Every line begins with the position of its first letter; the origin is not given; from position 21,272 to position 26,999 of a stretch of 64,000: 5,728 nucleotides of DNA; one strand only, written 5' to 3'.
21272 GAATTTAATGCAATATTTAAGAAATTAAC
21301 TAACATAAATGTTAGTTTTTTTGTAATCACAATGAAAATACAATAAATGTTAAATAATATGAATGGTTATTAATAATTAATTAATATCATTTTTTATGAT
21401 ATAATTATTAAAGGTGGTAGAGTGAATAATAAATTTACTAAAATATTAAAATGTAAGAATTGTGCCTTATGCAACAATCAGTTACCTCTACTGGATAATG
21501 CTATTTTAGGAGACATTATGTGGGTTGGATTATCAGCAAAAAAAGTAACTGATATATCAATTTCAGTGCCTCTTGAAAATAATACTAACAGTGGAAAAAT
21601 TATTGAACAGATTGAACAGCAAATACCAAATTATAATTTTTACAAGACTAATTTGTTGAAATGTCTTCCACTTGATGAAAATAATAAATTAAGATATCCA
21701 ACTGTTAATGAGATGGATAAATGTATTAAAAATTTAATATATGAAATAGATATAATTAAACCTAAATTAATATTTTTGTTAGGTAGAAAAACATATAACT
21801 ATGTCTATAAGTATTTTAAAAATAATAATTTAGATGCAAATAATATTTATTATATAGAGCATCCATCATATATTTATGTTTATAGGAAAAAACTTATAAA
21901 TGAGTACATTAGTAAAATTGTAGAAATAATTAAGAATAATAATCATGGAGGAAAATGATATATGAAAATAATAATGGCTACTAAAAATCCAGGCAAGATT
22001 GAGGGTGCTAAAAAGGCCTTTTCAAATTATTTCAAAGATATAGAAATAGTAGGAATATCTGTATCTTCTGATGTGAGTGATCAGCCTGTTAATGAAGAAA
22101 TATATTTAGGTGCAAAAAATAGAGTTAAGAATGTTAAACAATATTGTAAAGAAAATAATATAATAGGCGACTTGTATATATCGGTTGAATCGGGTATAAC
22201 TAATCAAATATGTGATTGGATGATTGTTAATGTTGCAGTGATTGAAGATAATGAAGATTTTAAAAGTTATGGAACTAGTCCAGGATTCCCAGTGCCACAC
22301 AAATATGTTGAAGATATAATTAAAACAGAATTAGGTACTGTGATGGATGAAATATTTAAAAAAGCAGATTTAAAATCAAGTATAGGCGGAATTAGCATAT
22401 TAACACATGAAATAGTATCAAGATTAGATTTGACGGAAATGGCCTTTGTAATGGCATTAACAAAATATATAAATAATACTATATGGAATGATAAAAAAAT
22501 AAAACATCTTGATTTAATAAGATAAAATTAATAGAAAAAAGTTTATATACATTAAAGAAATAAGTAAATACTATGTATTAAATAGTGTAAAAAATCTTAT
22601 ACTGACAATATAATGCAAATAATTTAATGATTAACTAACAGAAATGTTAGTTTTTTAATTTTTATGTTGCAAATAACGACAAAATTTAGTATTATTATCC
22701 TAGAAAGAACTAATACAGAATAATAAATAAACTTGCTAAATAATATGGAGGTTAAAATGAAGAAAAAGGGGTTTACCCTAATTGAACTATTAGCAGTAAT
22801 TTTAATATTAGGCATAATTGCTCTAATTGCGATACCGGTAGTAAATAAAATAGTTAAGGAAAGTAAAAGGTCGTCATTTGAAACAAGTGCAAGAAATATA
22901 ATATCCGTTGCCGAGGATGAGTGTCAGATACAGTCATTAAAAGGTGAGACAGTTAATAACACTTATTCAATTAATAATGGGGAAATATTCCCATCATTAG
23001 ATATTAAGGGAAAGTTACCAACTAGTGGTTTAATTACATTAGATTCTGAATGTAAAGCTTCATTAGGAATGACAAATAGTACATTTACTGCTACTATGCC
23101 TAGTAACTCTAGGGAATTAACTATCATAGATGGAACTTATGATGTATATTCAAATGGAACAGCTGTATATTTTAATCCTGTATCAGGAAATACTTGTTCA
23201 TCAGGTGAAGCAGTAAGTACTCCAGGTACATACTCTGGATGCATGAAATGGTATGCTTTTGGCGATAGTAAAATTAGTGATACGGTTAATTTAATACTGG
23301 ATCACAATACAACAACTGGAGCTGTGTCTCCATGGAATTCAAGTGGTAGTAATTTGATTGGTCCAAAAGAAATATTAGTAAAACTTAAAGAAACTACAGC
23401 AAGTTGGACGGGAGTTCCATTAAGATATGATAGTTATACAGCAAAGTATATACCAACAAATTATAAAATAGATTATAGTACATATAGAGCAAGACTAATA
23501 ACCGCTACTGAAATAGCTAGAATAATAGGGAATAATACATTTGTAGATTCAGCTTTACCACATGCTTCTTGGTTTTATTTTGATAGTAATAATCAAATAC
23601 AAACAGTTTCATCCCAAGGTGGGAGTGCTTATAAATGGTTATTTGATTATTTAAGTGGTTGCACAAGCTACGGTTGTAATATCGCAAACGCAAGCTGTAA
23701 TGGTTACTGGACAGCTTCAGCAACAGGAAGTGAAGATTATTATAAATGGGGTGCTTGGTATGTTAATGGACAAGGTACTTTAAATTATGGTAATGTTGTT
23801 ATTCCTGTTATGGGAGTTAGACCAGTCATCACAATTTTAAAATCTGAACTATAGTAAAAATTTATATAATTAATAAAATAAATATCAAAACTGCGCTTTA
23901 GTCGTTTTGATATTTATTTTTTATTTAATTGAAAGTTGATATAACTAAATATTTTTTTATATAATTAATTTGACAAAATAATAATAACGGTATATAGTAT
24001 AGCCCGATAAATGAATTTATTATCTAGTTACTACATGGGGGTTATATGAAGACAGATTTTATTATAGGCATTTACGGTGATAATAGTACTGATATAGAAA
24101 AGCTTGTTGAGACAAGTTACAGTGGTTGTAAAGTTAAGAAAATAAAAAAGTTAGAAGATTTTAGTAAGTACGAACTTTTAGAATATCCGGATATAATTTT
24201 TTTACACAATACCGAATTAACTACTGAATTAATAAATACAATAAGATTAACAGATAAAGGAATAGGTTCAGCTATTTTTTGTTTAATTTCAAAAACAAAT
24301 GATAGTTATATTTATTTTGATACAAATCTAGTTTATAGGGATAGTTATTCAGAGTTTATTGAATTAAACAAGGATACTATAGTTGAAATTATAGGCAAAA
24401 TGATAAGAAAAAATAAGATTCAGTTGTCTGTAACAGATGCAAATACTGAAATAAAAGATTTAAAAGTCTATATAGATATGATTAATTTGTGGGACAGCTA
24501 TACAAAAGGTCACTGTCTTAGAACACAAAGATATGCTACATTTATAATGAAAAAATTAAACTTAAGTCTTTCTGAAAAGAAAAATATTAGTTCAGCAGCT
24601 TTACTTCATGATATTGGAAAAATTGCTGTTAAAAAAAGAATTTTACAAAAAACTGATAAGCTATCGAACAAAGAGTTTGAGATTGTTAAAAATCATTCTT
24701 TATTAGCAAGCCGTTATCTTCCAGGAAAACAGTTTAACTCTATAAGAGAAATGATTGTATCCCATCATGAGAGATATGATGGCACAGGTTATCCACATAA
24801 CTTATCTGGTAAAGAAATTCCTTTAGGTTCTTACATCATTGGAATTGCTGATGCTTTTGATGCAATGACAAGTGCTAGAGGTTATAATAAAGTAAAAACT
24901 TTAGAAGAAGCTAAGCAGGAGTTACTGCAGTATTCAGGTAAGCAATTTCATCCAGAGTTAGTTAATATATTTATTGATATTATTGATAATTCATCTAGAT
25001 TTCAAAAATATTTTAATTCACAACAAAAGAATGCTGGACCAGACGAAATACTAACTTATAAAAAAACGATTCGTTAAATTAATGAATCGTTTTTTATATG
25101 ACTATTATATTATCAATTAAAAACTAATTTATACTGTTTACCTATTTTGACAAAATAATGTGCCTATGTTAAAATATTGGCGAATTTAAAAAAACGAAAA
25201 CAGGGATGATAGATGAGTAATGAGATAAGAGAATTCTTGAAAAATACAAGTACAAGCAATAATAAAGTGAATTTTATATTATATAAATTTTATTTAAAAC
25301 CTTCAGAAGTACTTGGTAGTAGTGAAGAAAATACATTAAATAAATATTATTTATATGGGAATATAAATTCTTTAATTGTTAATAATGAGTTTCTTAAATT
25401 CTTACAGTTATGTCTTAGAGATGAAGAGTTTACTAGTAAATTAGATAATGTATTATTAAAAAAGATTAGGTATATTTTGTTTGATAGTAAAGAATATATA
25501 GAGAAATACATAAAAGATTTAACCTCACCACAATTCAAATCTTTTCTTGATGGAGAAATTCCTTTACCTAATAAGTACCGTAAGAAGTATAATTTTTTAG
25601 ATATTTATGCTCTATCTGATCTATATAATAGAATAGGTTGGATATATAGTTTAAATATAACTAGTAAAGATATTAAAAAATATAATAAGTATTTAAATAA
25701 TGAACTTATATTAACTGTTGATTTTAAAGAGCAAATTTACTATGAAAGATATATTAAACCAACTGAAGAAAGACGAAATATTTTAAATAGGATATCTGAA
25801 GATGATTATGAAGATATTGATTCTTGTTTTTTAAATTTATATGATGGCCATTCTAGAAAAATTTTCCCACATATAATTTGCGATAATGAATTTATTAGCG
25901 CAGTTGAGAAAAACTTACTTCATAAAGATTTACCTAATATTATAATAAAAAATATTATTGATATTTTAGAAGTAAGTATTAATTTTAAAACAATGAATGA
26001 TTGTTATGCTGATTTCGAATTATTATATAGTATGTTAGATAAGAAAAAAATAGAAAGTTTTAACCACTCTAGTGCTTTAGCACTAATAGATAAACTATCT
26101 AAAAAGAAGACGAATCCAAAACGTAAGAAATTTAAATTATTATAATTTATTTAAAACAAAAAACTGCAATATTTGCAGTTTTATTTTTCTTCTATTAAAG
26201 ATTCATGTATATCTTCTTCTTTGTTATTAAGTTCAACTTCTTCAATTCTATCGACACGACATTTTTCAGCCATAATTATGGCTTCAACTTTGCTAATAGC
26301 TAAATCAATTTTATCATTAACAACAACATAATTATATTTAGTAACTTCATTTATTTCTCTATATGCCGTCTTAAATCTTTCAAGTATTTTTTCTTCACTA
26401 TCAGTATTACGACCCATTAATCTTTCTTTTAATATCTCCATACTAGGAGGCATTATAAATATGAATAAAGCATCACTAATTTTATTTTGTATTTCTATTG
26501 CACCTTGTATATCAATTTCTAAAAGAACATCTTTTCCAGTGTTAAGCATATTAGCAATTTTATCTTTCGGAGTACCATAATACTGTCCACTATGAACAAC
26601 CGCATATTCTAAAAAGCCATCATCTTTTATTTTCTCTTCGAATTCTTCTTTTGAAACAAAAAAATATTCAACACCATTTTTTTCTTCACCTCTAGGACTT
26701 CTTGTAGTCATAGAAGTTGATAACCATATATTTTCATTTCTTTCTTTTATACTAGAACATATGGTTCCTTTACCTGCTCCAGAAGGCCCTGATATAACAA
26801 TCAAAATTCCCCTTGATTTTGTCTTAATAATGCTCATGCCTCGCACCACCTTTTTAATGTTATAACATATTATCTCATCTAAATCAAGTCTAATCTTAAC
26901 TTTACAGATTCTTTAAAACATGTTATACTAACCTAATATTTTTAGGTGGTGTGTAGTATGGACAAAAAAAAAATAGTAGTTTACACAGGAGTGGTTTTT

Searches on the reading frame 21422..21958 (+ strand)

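Call 10: search_protein_families(library=pfam, proteins=[window:21422-21958:+], max_evalue=0.01)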
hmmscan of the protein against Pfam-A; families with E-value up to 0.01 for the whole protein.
window:21422-21958:+ (178 aa): 1 family
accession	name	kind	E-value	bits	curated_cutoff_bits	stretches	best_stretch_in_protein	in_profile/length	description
PF03167.25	UDG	-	9.6e-15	55.3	24.3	1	66-169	43-139/141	Uracil DNA glycosylase superfamily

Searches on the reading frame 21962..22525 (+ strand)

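Call 10: search_protein_families(library=pfam, proteins=[window:21962-22525:+], max_evalue=0.01)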
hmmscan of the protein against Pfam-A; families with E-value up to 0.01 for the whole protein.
window:21962-22525:+ (187 aa): 1 family
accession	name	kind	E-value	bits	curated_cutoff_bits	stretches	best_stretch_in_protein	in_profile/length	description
PF01931.24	NTPase_I-T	-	2.1e-42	145.2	25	1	6-169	1-161/162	Protein of unknown function DUF84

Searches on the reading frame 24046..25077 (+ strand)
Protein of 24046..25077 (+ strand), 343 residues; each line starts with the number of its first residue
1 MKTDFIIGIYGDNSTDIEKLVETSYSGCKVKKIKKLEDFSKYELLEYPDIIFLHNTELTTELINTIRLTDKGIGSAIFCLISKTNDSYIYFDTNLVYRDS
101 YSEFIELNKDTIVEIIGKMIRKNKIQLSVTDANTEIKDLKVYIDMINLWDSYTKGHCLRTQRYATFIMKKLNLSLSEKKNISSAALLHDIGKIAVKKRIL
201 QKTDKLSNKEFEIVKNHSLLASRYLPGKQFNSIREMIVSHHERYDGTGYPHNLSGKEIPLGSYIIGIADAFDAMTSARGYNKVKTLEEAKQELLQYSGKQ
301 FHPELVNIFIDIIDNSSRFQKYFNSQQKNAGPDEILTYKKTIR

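Call 10: search_protein_families(library=pfam, proteins=[window:24046-25077:+], max_evalue=0.01)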
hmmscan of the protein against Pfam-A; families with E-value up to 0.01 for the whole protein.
window:24046-25077:+ (343 aa): 3 families
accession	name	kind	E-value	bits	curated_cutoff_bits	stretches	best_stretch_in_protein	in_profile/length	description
PF13487.12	HD_5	-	5.7e-32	111.2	27.2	1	140-305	1-170/170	HD domain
PF01966.28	HD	-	2.5e-14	54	22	1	155-274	3-116/116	HD domain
PF08668.18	HDOD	-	0.0017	18.3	22.9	1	156-208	98-148/196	HDOD domain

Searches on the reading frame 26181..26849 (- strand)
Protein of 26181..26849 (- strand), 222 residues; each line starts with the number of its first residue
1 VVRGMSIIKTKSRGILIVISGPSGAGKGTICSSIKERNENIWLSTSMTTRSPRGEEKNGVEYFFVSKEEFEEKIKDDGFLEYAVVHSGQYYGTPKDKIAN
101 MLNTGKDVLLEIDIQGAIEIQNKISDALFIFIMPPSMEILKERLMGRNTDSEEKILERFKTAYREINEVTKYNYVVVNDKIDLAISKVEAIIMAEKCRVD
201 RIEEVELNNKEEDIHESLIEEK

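Call 47: search_protein_families(library=pfam, proteins=[window:26181-26849:-], max_evalue=0.001)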
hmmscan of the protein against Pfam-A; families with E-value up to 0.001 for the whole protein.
window:26181-26849:- (222 aa): 5 families
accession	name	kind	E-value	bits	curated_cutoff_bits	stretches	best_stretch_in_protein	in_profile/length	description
PF00625.27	Guanylate_kin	-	1.3e-45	155.8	25.2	1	16-194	4-181/182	Guanylate kinase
PF00406.28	ADK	-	1.4e-05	25.7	26.8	0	19-50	1-32/151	Adenylate kinase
PF13238.12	AAA_18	-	0.00028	21.8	29.4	1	17-150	1-114/128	AAA domain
PF02223.23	Thymidylate_kin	-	0.00071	19.7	27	0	20-54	2-35/185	Thymidylate kinase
PF13207.12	AAA_17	-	0.00077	20.2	27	0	21-42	2-23/136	AAA domain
